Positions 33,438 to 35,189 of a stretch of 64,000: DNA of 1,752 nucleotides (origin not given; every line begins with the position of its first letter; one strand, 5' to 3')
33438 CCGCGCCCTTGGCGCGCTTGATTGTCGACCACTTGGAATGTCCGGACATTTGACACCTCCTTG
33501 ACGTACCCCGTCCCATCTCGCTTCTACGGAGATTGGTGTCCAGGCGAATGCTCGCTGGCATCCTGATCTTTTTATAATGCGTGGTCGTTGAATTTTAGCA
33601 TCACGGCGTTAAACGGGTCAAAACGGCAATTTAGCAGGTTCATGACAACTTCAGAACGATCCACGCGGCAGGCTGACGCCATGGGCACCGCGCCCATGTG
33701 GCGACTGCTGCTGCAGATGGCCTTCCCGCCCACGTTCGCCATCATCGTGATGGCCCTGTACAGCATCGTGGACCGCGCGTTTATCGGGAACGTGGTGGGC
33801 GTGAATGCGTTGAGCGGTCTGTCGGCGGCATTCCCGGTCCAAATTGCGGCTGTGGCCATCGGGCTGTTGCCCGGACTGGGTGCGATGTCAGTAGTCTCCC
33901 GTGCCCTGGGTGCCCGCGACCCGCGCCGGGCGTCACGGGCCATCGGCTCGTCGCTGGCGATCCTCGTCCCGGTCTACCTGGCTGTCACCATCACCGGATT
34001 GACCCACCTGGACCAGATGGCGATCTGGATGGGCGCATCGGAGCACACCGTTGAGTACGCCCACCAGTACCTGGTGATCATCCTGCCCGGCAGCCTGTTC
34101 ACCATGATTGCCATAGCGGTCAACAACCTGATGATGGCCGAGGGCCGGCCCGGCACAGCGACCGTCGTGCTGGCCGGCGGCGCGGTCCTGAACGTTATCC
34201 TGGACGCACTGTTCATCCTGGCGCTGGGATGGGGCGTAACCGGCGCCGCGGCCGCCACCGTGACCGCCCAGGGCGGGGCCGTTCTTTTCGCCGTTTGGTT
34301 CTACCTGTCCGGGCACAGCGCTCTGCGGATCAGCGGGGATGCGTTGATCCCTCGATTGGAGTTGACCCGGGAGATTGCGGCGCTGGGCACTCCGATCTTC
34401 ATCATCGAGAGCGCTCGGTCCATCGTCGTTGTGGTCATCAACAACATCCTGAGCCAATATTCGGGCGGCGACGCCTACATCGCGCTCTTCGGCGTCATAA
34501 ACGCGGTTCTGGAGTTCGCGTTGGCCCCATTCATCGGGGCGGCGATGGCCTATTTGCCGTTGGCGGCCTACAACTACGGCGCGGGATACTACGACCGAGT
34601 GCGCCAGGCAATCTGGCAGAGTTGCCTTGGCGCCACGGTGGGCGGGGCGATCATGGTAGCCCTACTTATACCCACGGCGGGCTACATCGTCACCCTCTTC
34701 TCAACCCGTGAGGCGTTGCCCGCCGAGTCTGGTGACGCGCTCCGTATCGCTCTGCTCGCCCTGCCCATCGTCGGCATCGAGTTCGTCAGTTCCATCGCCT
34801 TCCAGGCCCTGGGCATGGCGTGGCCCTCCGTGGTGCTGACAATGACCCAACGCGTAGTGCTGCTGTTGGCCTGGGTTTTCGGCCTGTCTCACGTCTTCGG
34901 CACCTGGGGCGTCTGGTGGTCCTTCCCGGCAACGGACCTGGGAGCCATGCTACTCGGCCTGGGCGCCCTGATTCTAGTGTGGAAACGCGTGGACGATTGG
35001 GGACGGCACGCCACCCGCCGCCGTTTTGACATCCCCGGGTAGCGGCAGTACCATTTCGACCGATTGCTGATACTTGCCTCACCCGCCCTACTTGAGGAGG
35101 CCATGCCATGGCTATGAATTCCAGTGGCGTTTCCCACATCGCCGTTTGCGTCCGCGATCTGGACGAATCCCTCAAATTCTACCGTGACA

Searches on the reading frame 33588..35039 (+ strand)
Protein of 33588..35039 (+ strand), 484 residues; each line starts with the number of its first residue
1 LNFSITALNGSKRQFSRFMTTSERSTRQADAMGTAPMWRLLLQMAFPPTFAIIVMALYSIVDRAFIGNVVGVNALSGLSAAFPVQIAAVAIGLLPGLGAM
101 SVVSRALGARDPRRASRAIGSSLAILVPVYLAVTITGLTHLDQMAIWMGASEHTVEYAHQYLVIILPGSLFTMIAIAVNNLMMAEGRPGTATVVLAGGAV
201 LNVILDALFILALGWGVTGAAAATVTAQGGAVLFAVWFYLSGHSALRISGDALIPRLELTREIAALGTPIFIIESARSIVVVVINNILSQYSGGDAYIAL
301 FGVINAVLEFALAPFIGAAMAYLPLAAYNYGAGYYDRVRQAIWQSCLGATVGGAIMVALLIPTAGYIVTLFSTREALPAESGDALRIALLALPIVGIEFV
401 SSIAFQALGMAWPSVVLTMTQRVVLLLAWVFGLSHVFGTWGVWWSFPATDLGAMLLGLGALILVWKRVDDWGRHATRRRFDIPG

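Call 43: search_protein_families(library=pfam, proteins=[window:33588-35039:+], max_evalue=0.001)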
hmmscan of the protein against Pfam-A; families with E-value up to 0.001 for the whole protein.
window:33588-35039:+ (484 aa): 1 family
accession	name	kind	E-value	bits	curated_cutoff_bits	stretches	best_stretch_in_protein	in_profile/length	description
PF01554.23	MatE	-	8.1e-33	113.8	24.9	2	49-207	3-160/161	MatE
